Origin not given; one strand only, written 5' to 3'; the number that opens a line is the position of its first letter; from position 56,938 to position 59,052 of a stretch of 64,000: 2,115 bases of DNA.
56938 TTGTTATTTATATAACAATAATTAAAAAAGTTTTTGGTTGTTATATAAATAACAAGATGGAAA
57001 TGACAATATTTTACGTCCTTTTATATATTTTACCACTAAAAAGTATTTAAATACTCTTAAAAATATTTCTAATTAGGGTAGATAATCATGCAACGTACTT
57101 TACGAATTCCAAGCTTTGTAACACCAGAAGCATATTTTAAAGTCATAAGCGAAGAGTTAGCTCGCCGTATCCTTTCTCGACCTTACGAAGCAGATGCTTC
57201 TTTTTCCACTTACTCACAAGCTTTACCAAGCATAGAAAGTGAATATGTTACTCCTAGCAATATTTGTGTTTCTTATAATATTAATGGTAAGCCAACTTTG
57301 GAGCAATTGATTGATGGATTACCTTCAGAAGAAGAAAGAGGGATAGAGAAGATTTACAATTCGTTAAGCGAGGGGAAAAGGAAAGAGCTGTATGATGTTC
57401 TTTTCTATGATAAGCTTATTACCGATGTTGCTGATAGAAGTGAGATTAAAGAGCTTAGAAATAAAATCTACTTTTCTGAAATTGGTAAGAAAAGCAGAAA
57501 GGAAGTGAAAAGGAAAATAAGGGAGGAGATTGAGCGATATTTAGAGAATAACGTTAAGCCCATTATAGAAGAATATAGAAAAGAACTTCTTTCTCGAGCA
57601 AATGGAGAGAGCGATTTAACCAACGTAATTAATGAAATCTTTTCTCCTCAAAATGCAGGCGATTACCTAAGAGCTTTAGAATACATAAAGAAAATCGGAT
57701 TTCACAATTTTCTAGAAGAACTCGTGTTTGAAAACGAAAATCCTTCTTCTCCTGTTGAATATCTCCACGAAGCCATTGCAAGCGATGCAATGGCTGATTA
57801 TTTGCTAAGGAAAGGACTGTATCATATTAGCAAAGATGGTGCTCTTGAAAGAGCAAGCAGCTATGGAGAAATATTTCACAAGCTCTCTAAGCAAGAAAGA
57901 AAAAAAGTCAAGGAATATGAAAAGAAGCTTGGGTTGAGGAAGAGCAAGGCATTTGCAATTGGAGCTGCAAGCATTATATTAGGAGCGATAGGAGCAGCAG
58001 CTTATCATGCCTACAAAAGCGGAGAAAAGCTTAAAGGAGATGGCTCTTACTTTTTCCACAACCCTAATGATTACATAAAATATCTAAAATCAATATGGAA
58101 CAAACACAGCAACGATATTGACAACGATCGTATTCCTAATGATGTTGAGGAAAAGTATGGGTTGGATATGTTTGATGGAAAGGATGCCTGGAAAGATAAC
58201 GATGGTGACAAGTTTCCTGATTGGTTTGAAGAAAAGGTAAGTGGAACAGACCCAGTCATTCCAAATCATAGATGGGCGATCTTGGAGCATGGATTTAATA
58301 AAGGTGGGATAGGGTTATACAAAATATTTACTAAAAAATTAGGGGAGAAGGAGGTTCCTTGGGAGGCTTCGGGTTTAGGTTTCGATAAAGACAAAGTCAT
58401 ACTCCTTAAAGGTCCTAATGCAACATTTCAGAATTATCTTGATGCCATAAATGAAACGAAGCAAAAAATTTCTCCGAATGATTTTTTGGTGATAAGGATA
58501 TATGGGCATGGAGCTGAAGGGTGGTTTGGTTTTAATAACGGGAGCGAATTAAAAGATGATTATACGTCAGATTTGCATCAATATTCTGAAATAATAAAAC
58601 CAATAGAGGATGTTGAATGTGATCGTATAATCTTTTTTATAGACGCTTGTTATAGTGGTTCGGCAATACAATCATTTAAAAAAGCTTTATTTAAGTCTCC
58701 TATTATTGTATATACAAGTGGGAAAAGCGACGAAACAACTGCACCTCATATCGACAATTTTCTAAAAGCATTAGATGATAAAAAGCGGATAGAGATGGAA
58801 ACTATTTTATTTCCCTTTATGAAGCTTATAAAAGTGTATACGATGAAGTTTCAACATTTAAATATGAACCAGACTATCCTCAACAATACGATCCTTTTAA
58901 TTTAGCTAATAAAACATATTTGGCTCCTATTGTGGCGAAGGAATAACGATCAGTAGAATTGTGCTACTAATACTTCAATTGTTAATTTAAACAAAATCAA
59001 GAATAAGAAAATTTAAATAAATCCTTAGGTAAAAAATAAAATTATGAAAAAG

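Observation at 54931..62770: Paralogous membrane proteins with swapped extracellular domains (C13/legumain-like vs transglutaminase-like) and a near-identical 81-nt tract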

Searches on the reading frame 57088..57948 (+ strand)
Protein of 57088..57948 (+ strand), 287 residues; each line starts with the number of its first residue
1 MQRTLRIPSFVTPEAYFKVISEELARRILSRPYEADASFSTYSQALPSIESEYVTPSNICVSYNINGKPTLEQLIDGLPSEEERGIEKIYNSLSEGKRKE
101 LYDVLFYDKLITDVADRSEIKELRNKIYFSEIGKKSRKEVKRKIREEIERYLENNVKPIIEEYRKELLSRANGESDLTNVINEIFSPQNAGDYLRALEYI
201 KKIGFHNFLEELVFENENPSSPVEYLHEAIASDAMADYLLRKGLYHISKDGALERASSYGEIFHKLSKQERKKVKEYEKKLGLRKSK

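Call 16: find_related_loci(query=A3, collection=genome_contigs, flank=10000)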
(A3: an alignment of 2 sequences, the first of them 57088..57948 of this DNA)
Query A3 (287 aa) in genome_contigs; peptide patterns used: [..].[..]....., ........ (x = any residue, [..] = any of these).
181 stretches matched a pattern, but none encodes a relative of the query by tblastn (E <= 1e-3).

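Call 24: search_protein_representatives(alignment_id=A3)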
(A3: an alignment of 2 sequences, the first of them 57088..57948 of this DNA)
Query: 2 sequences, 290 profile positions. Proteins with E-value up to 0.001 (for the whole library): 5; up to 1e-10: 4; up to 1e-30: 3. The best 5 are listed.
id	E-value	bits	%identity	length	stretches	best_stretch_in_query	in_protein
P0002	4.6e-163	558.0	-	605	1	1-290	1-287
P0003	8.2e-126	435.8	-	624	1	5-290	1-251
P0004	1.8e-115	401.8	-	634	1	5-290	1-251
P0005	4.8e-14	68.9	-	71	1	14-77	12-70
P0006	5.6e-07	45.7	-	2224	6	34-76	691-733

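Call 27: find_encoding_contigs(protein=P0004, flank=10000, max_places=10)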
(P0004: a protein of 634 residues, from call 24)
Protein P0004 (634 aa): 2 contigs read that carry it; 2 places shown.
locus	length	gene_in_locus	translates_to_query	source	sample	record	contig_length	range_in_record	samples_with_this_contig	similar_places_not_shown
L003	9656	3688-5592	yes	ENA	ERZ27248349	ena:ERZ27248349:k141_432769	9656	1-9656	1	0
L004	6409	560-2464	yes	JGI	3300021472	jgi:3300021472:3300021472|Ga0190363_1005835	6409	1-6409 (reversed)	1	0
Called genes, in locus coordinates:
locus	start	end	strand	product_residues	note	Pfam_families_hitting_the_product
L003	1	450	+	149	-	PF05559:DUF763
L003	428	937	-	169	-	PF01161:PBP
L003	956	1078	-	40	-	-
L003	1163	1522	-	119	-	PF12917:YfbR-like, PF13023:HD_3, PF01966:HD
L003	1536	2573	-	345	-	PF01047:MarR (faint), PF01978:TrmB (faint), PF04545:Sigma70_r4 (faint), PF13412:HTH_24 (faint), PF13384:HTH_23 (faint)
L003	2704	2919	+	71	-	-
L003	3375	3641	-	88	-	-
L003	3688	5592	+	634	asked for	PF18884:TSP3_bac (faint), PF01650:Peptidase_C13 (weak)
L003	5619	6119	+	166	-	-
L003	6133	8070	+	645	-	PF07588:DUF1554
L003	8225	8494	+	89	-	PF13183:Fer4_8 (faint), PF17179:Fer4_22 (faint), PF14697:Fer4_21 (faint), PF00037:Fer4 (weak), PF12838:Fer4_7, PF13187:Fer4_9, PF12797:Fer4_2 (weak), PF00037:Fer4 (weak), +5 more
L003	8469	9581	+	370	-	PF01855:POR_N, PF02780:Transketolase_C (faint), PF17147:PFOR_II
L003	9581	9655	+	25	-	?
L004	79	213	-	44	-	-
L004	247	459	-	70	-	-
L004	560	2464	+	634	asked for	PF18884:TSP3_bac (faint), PF01650:Peptidase_C13 (weak)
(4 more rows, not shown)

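Call 28: find_encoding_contigs(protein=P0005, flank=10000, max_places=10)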
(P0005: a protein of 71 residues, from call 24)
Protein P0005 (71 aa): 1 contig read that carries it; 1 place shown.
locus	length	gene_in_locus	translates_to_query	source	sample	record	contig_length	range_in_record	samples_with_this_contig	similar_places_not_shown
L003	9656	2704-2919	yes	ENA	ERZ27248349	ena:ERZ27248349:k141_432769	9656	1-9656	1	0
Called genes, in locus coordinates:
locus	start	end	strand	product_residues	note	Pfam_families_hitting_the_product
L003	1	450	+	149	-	PF05559:DUF763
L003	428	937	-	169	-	PF01161:PBP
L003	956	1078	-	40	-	-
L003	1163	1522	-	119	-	PF12917:YfbR-like, PF13023:HD_3, PF01966:HD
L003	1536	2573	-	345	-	PF01047:MarR (faint), PF01978:TrmB (faint), PF04545:Sigma70_r4 (faint), PF13412:HTH_24 (faint), PF13384:HTH_23 (faint)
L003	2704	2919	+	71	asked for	-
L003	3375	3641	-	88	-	-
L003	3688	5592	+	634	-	PF18884:TSP3_bac (faint), PF01650:Peptidase_C13 (weak)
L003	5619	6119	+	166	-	-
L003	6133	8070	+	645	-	PF07588:DUF1554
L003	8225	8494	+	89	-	PF13183:Fer4_8 (faint), PF17179:Fer4_22 (faint), PF14697:Fer4_21 (faint), PF00037:Fer4 (weak), PF12838:Fer4_7, PF13187:Fer4_9, PF12797:Fer4_2 (weak), PF00037:Fer4 (weak), +5 more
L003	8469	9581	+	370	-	PF01855:POR_N, PF02780:Transketolase_C (faint), PF17147:PFOR_II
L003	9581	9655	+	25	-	?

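Call 31: find_related_loci(query=A3, collection=metagenome_contigs, flank=10000)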
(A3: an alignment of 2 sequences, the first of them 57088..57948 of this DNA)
Query A3 (287 aa) in metagenome_contigs; peptide patterns used: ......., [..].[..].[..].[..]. (x = any residue, [..] = any of these).
600 stretches matched a pattern, but none encodes a relative of the query by tblastn (E <= 1e-3).

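Call 46: search_protein_families(library=pfam, proteins=[window:57088-57948:+, L003:5619-6116:+, L003:6133-8067:+], max_evalue=10)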
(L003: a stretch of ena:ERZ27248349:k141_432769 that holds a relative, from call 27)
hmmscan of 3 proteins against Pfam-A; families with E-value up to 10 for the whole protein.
window:57088-57948:+ (287 aa): 4 families
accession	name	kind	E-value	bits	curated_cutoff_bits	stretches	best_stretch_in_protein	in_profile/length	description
PF08769.17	Spo0A_C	-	0.11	12.9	25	1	133-181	49-97/104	Sporulation initiation factor Spo0A C terminal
PF19615.4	DUF6120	-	0.12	12.9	27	1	126-198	6-70/92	Family of unknown function (DUF6120)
PF00331.26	Glyco_hydro_10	-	0.22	11.1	22.1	1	153-210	98-152/311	Glycosyl hydrolase family 10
PF17514.7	DUF5442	-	0.89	10.2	27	1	257-282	27-52/107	Family of unknown function (DUF5442)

L003:5619-6116:+ (166 aa): 1 family
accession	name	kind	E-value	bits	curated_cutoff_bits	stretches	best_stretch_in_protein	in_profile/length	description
PF07159.17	CYRIA-B_Rac1-bd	-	0.089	12.4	23.1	1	34-141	159-260/301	CYRIA/CYRIB Rac1 binding domain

L003:6133-8067:+ (645 aa): 2 families
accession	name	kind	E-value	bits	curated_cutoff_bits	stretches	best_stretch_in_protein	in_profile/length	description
PF07588.17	DUF1554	-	1.6e-09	38.1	27.5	1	357-483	2-134/136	Protein of unknown function (DUF1554)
PF06482.17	Endostatin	-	0.00014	22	29.4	2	356-393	7-44/170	Collagenase NC10 and Endostatin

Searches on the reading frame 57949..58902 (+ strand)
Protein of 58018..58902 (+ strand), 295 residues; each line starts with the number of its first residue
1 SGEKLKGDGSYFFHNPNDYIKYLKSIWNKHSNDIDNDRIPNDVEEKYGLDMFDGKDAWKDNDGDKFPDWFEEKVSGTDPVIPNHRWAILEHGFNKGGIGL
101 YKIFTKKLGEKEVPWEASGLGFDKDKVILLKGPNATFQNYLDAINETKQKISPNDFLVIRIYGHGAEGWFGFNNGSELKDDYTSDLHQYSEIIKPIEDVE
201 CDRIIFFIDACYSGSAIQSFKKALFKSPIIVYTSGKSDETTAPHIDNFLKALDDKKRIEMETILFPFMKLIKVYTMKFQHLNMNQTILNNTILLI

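Call 17: search_solved_structures(query=window:58018-58902:+, max_evalue=1, show_alignments=2)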
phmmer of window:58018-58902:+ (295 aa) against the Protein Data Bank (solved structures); distinct sequences matched with E-value up to 1: 0.

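Call 21: find_homologous_proteins(query=window:58018-58902:+, max_evalue=0.001)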
Query window:58018-58902:+ (295 aa): 1 proteins with E <= 0.001 among 590 candidates.
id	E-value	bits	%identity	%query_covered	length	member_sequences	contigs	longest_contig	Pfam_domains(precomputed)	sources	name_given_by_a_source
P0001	9.4e-47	178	31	95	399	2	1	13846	PF01650.24,PF18884.6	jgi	-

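Call 23: find_encoding_contigs(protein=P0001, flank=10000, max_places=6)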
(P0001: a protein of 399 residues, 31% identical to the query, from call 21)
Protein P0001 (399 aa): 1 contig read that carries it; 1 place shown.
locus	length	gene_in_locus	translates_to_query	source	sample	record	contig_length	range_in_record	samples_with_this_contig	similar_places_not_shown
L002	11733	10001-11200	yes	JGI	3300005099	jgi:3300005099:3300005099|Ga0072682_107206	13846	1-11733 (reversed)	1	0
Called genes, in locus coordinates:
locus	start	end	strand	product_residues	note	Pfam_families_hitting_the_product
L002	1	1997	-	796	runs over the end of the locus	PF01364:Peptidase_C25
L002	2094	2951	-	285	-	PF00557:Peptidase_M24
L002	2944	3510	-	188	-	PF01300:Sua5_yciO_yrdC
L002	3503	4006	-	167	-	PF26602:HVO_2718_N (weak), PF01381:HTH_3, PF12844:HTH_19 (faint), PF13560:HTH_31 (weak)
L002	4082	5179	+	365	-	PF27218:MJ0043_C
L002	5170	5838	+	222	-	PF01351:RNase_HII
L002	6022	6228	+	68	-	-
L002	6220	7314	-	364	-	PF13847:Methyltransf_31 (faint), PF01189:Methyltr_RsmB-F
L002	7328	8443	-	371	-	PF06857:ACP, PF03328:HpcH_HpaI, PF15617:C-C_Bond_Lyase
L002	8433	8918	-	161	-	PF01966:HD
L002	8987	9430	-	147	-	PF05168:HEPN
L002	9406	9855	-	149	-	PF01909:NTP_transf_2, PF18765:Polbeta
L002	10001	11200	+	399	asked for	PF18884:TSP3_bac (faint), PF01650:Peptidase_C13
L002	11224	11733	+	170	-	?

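Call 64: predict_structure(alignment_id=A6)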
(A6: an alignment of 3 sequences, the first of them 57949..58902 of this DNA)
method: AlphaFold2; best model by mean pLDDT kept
length: 318 residues; sequences in the alignment: 3
mean_pLDDT: 42.9   pTM: 0.39
mean pLDDT of the five models: 42.9, 42.6, 42.3, 42.0, 40.5
residues with pLDDT >= 90: 0; 70-90: 30; 50-70: 67; < 50: 221
segments of 3 or more residues with pLDDT < 50: 1-23, 25-40, 57-145, 186-210, 256-318
pLDDT, mean of each block of 10 residues (from residue 1): 30 42 44 45 53 51 44 35 29 26 25 24 25 29 50 61 75 75 50 33 33 71 70 52 65 48 28 30 28 26 32 46
secondary structure, 60 per line:
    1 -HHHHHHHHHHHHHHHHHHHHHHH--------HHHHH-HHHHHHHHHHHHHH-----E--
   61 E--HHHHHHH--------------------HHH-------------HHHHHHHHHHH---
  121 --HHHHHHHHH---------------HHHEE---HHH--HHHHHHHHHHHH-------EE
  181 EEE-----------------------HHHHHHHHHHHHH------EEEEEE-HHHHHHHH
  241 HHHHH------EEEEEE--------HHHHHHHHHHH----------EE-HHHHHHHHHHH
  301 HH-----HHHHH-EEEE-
elements in order: H2-24 H33-37 H39-52 H64-70 H107-117 H123-131 H160-171 E179-183 H207-219 E226-231 H233-245 E252-257 H266-276 H290-302 H308-312 E314-317

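Call 68: fold_search(model_id=the predicted structure, library=pdb)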
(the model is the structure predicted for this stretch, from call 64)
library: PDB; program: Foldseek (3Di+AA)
matches with E <= 10: 924; with E <= 0.001: 0
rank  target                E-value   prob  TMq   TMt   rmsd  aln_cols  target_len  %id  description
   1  2zj3                  5.5e-02  0.21  0.13  0.12  10.9       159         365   12  Isomerase domain of human glucose:fructose-6-phosphate amidotransferase (released 2009-01-13)
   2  7bt6_m                1.1e-01  0.11  0.15  0.12  20.0       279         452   12  Cryo-EM structure of pre-60S ribosome from Saccharomyces cerevisiae rpl4delta63-87 strain at 3.12 Angstroms resolution (released 2020-10-28)
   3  2aml_A                1.2e-01  0.20  0.12  0.11   9.1       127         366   14  Crystal structure of Lmo0035 protein (46906266) from LISTERIA MONOCYTOGENES 4b F2365 at 1.50 A resolution (released 2005-10-18)
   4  4y96_A                1.3e-01  0.84  0.17  0.20   5.9        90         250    9  Crystal structure of Triosephosphate Isomerase from Gemmata obscuriglobus (released 2015-07-15)
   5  4y8f                  1.4e-01  0.77  0.17  0.21   5.4        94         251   10  Crystal structure of Triosephosphate Isomerase from Clostridium perfringens (released 2015-07-15)
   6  9mg5_A                1.6e-01  0.28  0.15  0.16   7.6       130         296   12  Structure of Saccharomyces cerevisiae mRNA cap (guanine-N7) methyltransferase, Abd1, in complex with sinefungin and GT (released 2025-07-09)
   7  9mg4                  1.8e-01  0.28  0.15  0.16   7.4       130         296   12  Structure of Saccharomyces cerevisiae mRNA cap (guanine-N7) methyltransferase, Abd1, in complex with SAH (released 2025-07-09)
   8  6vju_A                1.9e-01  0.28  0.14  0.14   8.1       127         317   12  Crystal Structure of Cystathionine beta synthase from Legionella pneumophila with LLP, PLP, and homocysteine (released 2020-02-05)
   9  2v4m_D                2.0e-01  0.13  0.12  0.11  10.6       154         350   10  The isomerase domain of human glutamine-fructose-6-phosphate transaminase 1 (GFPT1) in complex with fructose 6-phospha (released 2008-10-07)
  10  2v4m_A                2.0e-01  0.12  0.14  0.12  11.1       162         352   11  The isomerase domain of human glutamine-fructose-6-phosphate transaminase 1 (GFPT1) in complex with fructose 6-phospha (released 2008-10-07)
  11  8wuz_A                2.0e-01  0.11  0.14  0.21  11.9       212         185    9  Development of 2-imino-2,3,5,6,7,8-hexahydropyrido[4,3-d]pyrimidin-4(1H)-one derivatives as human caseinolytic peptida (released 2024-10-23)
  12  9mg5_B                2.2e-01  0.33  0.17  0.18   7.3       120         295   13  Structure of Saccharomyces cerevisiae mRNA cap (guanine-N7) methyltransferase, Abd1, in complex with sinefungin and GT (released 2025-07-09)
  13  6bba_A                2.2e-01  0.10  0.14  0.20  10.5       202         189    8  Crystal structure of human mitochondrial ClpP complex with acyldepsipeptide ADEP-28 (released 2018-07-11)
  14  3euc_B                2.2e-01  0.10  0.14  0.13  19.5       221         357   10  Crystal structure of histidinol-phosphate aminotransferase (YP_297314.1) from RALSTONIA EUTROPHA JMP134 at 2.05 A reso (released 2008-11-11)
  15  6zs7_D                2.3e-01  0.25  0.15  0.11   7.7       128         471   10  Crystal structure of delta466-491 cystathionine beta-synthase from Toxoplasma gondii with L-cysteine (released 2021-07-28)
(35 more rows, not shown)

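Call 89: find_related_loci(query=A6, collection=viral_contigs, flank=5000)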
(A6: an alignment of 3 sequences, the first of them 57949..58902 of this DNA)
Query A6 (318 aa) in viral_contigs; peptide patterns used: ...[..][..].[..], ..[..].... (x = any residue, [..] = any of these).
543 stretches matched a pattern, but none encodes a relative of the query by tblastn (E <= 1e-3).

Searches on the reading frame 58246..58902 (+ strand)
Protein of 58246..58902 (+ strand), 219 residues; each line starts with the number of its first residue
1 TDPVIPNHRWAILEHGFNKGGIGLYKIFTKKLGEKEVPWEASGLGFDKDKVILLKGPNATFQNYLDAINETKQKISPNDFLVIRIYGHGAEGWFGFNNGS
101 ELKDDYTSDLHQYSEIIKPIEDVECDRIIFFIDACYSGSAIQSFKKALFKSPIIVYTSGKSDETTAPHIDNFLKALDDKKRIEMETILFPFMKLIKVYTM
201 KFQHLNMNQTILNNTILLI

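Call 43: search_solved_structures(query=A7, max_evalue=10, show_alignments=3)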
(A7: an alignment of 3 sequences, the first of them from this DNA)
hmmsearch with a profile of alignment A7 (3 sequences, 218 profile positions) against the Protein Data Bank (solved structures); distinct sequences matched with E-value up to 10: 31.
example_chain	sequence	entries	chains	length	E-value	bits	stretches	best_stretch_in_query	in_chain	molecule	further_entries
4d3y_A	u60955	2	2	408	0.00019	24.4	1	73-132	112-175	LEGUMAIN | PROLEGUMAIN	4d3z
5lua_A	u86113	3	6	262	0.00028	23.9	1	72-131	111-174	Legumain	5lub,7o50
8ae5_A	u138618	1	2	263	0.00028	23.9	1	72-131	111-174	Legumain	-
5lu8_A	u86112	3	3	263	0.00028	23.9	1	72-131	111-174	Legumain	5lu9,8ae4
6w8s_A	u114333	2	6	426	0.00031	23.8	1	31-133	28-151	Metacaspase-4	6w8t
4n6n_A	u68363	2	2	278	0.00032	23.7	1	72-131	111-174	Legumain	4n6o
4aw9_A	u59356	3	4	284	0.00048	23.1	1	72-131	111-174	LEGUMAIN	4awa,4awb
4d3x_A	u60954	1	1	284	0.00056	22.9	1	72-132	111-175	LEGUMAIN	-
4noj_A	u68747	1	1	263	0.00056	22.9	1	72-131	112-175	Legumain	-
7fqh_A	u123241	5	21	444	0.00073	22.6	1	72-131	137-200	Legumain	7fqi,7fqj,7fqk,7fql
4f6o_A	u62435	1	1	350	0.00085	22.3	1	31-89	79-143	Metacaspase-1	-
4fgu_A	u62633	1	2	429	0.00097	22.1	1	72-131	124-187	Legumain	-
4nok_A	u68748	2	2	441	0.00098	22.1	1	72-130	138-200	Legumain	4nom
4nol_A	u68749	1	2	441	0.00099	22.1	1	72-130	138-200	Legumain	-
4f6p_A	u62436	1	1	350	0.0019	21.2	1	31-87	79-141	Metacaspase-1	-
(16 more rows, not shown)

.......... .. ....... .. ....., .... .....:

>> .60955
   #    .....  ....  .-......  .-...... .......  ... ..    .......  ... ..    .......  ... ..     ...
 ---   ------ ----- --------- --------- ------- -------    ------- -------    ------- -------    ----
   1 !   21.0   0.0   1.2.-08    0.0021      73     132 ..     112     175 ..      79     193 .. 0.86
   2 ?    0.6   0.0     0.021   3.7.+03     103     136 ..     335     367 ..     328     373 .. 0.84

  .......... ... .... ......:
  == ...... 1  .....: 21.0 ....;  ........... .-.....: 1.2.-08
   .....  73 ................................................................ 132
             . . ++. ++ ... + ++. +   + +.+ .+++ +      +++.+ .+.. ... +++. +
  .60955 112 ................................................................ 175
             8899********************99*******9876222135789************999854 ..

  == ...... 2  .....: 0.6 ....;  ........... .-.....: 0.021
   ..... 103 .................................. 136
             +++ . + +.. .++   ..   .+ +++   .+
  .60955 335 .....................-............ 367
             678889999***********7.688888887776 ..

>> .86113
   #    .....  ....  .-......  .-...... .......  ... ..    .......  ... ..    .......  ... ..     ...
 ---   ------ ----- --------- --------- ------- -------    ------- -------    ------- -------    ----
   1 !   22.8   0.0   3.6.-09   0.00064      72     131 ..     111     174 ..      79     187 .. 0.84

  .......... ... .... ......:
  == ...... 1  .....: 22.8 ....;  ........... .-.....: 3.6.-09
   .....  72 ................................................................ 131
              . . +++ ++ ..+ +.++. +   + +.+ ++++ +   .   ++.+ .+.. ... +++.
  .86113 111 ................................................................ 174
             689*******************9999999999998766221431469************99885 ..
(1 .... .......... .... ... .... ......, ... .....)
